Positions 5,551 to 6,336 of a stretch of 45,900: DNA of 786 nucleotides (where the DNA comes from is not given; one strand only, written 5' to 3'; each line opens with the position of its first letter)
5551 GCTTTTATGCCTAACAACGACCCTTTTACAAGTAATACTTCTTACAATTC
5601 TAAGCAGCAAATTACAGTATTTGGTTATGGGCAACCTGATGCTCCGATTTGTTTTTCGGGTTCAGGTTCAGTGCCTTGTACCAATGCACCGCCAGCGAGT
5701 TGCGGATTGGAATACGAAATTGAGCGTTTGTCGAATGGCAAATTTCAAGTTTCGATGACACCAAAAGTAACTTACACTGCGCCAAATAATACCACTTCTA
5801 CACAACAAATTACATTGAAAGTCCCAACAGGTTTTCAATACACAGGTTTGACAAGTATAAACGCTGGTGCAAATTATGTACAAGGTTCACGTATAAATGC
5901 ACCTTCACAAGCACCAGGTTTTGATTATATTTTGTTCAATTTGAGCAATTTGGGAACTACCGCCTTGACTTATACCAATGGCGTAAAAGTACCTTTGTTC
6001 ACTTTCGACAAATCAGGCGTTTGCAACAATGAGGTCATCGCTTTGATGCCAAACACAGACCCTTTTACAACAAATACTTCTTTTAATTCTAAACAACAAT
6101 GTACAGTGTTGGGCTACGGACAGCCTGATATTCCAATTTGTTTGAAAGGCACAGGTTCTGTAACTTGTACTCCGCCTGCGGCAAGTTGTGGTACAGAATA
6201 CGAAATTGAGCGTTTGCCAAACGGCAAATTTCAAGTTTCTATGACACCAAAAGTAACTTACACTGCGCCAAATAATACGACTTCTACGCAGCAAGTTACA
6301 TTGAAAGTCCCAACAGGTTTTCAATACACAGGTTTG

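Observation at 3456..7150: Unrecognised ~160-aa N-terminal module shared by three genes (stand-alone, five tandem copies, and divergent)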

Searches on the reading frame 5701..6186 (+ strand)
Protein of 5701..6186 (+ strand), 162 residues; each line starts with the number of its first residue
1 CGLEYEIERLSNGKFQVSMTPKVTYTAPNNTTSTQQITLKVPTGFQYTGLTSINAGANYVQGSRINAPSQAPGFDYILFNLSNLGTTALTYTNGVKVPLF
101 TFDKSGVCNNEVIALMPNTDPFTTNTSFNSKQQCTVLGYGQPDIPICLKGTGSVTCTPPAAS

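Call 40: predict_structure(alignment_id=A4)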
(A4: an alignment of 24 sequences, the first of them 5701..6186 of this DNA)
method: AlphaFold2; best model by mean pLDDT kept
length: 162 residues; sequences in the alignment: 24
mean_pLDDT: 92.1   pTM: 0.88
mean pLDDT of the five models: 92.1, 91.9, 91.5, 91.3, 91.2
residues with pLDDT >= 90: 127; 70-90: 30; 50-70: 4; < 50: 1
segments of 3 or more residues with pLDDT < 50: none
pLDDT, mean of each block of 10 residues (from residue 1): 96 96 97 96 95 96 93 94 94 98 86 91 79 94 92 84 56
secondary structure, 60 per line:
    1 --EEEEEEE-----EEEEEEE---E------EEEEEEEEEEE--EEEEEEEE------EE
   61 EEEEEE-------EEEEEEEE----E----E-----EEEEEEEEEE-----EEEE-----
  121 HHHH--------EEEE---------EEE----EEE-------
elements in order: E3-9 E15-21 E32-42 E45-52 E59-66 E74-81 E97-106 E112-115 H121-124 E133-136 E146-148 E153-155
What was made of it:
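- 5701..6186 (+): Module copy 3. This copy was modelled alone. AF2 pLDDT 92.1, pTM 0.88 (call 40).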

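Call 43: fold_search(model_id=the predicted structure, library=pdb)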
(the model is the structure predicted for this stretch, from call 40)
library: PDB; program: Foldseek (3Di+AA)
matches with E <= 10: 787; with E <= 0.001: 0
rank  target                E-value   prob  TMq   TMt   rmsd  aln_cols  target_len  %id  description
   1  2ccl_A                1.5e-03  1.00  0.49  0.53   5.5       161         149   10  THE S45A, T46A MUTANT OF THE TYPE I COHESIN-DOCKERIN COMPLEX FROM THE CELLULOSOME OF CLOSTRIDIUM THERMOCELLUM (released 2007-02-13)
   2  5nrm_A                1.7e-03  1.00  0.45  0.50   5.9       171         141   12  Crystal structure of the sixth cohesin from Acetivibrio cellulolyticus' scaffoldin B in complex with Cel5 dockerin S51 (released 2018-01-31)
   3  5es4_C                1.8e-03  0.99  0.39  0.10  10.1       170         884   14  RE-REFINEMENT OF INTEGRIN ALPHAXBETA2 ECTODOMAIN IN THE CLOSED/BENT CONFORMATION (released 2016-03-02)
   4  5es4_A                2.1e-03  0.98  0.40  0.08   9.8       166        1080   14  RE-REFINEMENT OF INTEGRIN ALPHAXBETA2 ECTODOMAIN IN THE CLOSED/BENT CONFORMATION (released 2016-03-02)
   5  6kgc_A                2.3e-03  1.00  0.51  0.55   5.4       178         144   12  Crystal structure of CaDoc0917(R49D)-CaCohA2 complex at pH 5.4 (released 2020-07-08)
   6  6kgd_A                2.6e-03  1.00  0.49  0.53   5.7       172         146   13  Crystal structure of CaDoc0917(R49D)-CaCohA2 complex at pH 8.0 (released 2020-07-08)
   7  5lxv_C                2.7e-03  0.98  0.40  0.38   6.9       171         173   10  Crystal structure of Ruminococcus flavefaciens scaffoldin C cohesin in complex with a dockerin from an uncharacterized (released 2016-10-19)
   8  2jh2_B                4.2e-03  0.99  0.35  0.40   6.1       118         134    9  X-ray crystal structure of a cohesin-like module from Clostridium perfringens (released 2007-11-06)
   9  3ul4_A                5.6e-03  1.00  0.48  0.53   5.5       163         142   11  Crystal structure of Coh-OlpA(Cthe_3080)-Doc918(Cthe_0918) complex: A novel type I Cohesin-Dockerin complex from Clost (released 2012-11-28)
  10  5lxv_A                5.6e-03  0.96  0.40  0.38   9.1       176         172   10  Crystal structure of Ruminococcus flavefaciens scaffoldin C cohesin in complex with a dockerin from an uncharacterized (released 2016-10-19)
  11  4neh_A                6.2e-03  0.98  0.42  0.08   9.8       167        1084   15  An internal ligand-bound, metastable state of a leukocyte integrin, aXb2 (released 2014-01-15)
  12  6kge_A                6.6e-03  1.00  0.48  0.53   6.0       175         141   12  Crystal structure of CaDoc0917(R16D)-CaCohA2 complex at pH 5.5 (released 2020-07-08)
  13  6kgf_A                7.0e-03  1.00  0.45  0.50   6.3       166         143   11  Crystal structure of CaDoc0917(R16D)-CaCohA2 complex at pH 8.2 (released 2020-07-08)
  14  2jh2_C                7.0e-03  0.98  0.35  0.41   6.0       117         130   11  X-ray crystal structure of a cohesin-like module from Clostridium perfringens (released 2007-11-06)
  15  4fl4_C                8.2e-03  1.00  0.46  0.27   5.8       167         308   11  Scaffoldin conformation and dynamics revealed by a ternary complex from the Clostridium thermocellum cellulosome (released 2012-06-27)
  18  5gxx_A                1.1e-02  0.98  0.45  0.16   8.5       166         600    8  Crystal structure of endoglucanase CelQ from Clostridium thermocellum complexed with Tris (released 2017-09-27)
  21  3ndy_E                1.3e-02  0.91  0.32  0.43   5.9       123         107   15  The structure of the catalytic and carbohydrate binding domain of endoglucanase D from Clostridium cellulovorans (released 2010-09-08)
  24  4fl4_L                1.4e-02  1.00  0.52  0.31   5.6       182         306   10  Scaffoldin conformation and dynamics revealed by a ternary complex from the Clostridium thermocellum cellulosome (released 2012-06-27)
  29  2xdh                  2.4e-02  0.99  0.47  0.54   4.8       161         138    6  Non-cellulosomal cohesin from the hyperthermophilic archaeon Archaeoglobus fulgidus (released 2010-05-26)
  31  5gy0_A                2.4e-02  0.95  0.44  0.15   8.6       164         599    9  Crystal structure of endoglucanase CelQ from Clostridium thermocellum complexed with cellotetraose (released 2017-09-27)
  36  4fl4_I                3.5e-02  0.97  0.45  0.27   5.7       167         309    8  Scaffoldin conformation and dynamics revealed by a ternary complex from the Clostridium thermocellum cellulosome (released 2012-06-27)
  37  4b96                  3.7e-02  0.75  0.35  0.37   9.9       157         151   10  Family 3b carbohydrate-binding module from the biomass sensoring system of Clostridium clariflavum (released 2013-09-18)
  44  5gxx_B                4.8e-02  0.82  0.38  0.13   8.4       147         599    7  Crystal structure of endoglucanase CelQ from Clostridium thermocellum complexed with Tris (released 2017-09-27)
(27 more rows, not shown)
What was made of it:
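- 5701..6186 (+): Foldseek top hits are cohesins (call 43).
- On Cohesin (Pfam PF00963): However, TM is 0.45-0.55, rmsd 5-6 A and the best E is 1.5e-3 (call 43).
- Closest known: Cohesin modules. Same: Cohesins are the best and most numerous structural matches (2ccl_A, 6kgc_A, 5nrm_A, 3ul4_A, 4fl4, 2xdh; call 43).
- Closest known: Family 3 carbohydrate-binding modules. Same: CBM3 modules appear among the Foldseek hits (5gxx, 4b96, 3ndy; call 43).
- About 31 of the top 50 PDB matches are cohesins or cohesin-like modules, with TM up to 0.52/0.55 and probability 1.0 (call 43). The best Foldseek E is 1.5e-3 with rmsd 5-6 A. CBM3 modules and integrin leg domains also appear among the hits (call 43). 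CBM3 modules (CelQ 5gxx/5gy0, 4b96, 3ndy) are among the Foldseek hits, and they share the cohesin-type jelly roll (call 43).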

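Call 50: search_solved_structures(query=A5, max_evalue=10, show_alignments=2)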
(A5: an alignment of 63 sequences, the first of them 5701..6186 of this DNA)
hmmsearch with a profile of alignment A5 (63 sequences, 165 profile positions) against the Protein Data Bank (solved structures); distinct sequences matched with E-value up to 10: 7.
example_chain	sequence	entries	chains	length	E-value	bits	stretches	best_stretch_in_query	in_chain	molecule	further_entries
4jbj_A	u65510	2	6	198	0.043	16.9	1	20-106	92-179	Interferon-activable protein 202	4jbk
4lnq_A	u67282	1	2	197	0.047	16.8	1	20-106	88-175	Interferon-activable protein 202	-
4l5r_C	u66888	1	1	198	0.052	16.6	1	20-106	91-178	Interferon-activable protein 202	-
4l5q_A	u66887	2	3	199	0.053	16.6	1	20-106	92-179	Interferon-activable protein 202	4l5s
9evs_1g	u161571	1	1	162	1.2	12.2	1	25-73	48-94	bL35m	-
9gyt_1g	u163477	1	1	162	1.3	12.1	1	25-73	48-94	bL35m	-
6xax_B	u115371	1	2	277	9.3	9.3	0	7-62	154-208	Fibronectin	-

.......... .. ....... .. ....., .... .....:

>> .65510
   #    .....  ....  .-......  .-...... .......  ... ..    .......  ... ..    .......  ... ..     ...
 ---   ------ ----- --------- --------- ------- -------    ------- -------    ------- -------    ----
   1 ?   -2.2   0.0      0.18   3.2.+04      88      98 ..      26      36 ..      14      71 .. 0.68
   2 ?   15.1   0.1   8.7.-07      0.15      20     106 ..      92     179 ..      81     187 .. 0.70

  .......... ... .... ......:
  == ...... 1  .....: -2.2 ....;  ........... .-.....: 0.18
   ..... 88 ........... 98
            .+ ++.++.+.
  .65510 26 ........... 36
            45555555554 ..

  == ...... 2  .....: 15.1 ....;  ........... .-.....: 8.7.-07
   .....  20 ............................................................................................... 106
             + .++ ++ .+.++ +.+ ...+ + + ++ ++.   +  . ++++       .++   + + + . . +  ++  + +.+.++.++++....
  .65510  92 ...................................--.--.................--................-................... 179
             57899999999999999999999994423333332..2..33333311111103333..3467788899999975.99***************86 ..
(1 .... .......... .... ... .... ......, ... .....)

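Call 51: search_protein_families(library=pfam, alignment_id=A5, max_evalue=10)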
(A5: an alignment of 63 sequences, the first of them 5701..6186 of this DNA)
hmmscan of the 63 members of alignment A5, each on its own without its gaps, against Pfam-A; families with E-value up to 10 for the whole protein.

A. member 1, window:5701-6186:+ (162 aa): 1 family
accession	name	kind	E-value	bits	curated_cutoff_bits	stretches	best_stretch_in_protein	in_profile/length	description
PF01238.27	PMI_typeI_C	-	0.063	13.8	21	1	129-155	19-44/48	Phosphomannose isomerase type I C-terminal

B. families by the number of members that match (of 63 scanned): 15 families
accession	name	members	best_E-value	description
PF01238.27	PMI_typeI_C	2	0.063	Phosphomannose isomerase type I C-terminal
PF19167.5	DUF5849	1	0.00013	Family of unknown function (DUF5849)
PF23619.1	Ig_VWA7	1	0.003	VWA7 Ig-like domain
PF09134.16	Invasin_D3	1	0.012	Invasin, domain 3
PF06525.17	SoxE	1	0.015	Sulfocyanin (SoxE) domain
PF25548.1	DUF7926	1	0.051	Domain of unknown function (DUF7926)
PF17018.10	MICSWaP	1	0.051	Spore wall protein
PF21595.3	CCL2-like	1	0.083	CCL2 lectin-like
PF08979.16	DUF1894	1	0.1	Domain of unknown function (DUF1894)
PF12544.13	LAM_C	1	0.11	Lysine-2,3-aminomutase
PF13620.12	CarboxypepD_reg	1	0.11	Carboxypeptidase regulatory-like domain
PF24291.1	Ig_CFAP65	1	0.15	Cilia- and flagella-associated protein 65-like, Ig-like domain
PF25670.1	Phage_tail_C_2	1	0.17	Phage tail protein C-terminal domain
PF11301.13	DUF3103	1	0.32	Protein of unknown function (DUF3103)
PF16640.11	Big_3_5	1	1.4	Bacterial Ig-like domain (group 3)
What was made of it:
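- On Cohesin (Pfam PF00963): There was none at E up to 10 for 63 diverse members (call 51).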

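Call 96: fold_search(model_id=the predicted structure, library=viral)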
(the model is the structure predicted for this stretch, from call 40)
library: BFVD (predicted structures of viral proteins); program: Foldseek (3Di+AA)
matches with E <= 10: 512; with E <= 0.001: 0
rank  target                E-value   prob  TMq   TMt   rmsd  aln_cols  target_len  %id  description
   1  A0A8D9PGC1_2          1.8e-02  0.20  0.22  0.05  19.3       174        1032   14  (no name in the UniProt tables at hand)
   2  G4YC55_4              2.7e-02  0.38  0.30  0.06  13.0       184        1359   11  (no name in the UniProt tables at hand)
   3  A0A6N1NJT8            5.6e-02  0.82  0.34  0.17   7.9       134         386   14  Uncharacterized protein [Tupanvirus deep ocean]
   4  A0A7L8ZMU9            7.0e-02  0.75  0.40  0.09  10.8       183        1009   15  Uncharacterized protein [Erwinia phage pEa_SNUABM_47]
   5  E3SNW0                8.2e-02  0.10  0.18  0.16  14.5       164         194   12  S-layer domain protein [Prochlorococcus phage P-SSM7]
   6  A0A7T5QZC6            9.7e-02  0.04  0.13  0.09  31.0       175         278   10  Polyprotein (Fragment) [Dengue virus type 1]
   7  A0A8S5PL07            1.0e-01  0.16  0.19  0.16  10.0       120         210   14  Tail fiber protein [Siphoviridae sp. ctL0q1]
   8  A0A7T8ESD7            1.1e-01  0.63  0.39  0.21   7.0       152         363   12  (no name in the UniProt tables at hand)
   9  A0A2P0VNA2            1.2e-01  0.66  0.37  0.10   7.6       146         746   10  Uncharacterized protein [Tetraselmis virus 1]
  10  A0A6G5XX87            1.4e-01  0.12  0.21  0.06  10.5       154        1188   12  (no name in the UniProt tables at hand)
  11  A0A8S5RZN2            1.5e-01  0.47  0.29  0.29   5.3        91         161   14  Uncharacterized protein [Myoviridae sp. ctNQV2]
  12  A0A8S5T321            1.6e-01  0.54  0.35  0.44   5.9       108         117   17  Oxidoreductase [Podoviridae sp. ctpVv1]
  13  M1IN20                1.6e-01  0.33  0.27  0.10   6.3       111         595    6  (no name in the UniProt tables at hand)
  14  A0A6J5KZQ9            2.0e-01  0.18  0.21  0.10  11.1       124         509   11  Uncharacterized protein [uncultured Caudovirales phage]
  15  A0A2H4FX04            2.0e-01  0.18  0.24  0.07  11.5       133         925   12  (no name in the UniProt tables at hand)
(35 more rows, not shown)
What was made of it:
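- Tried and rejected: Foldseek against viral structures (BFVD) found nothing (call 96).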
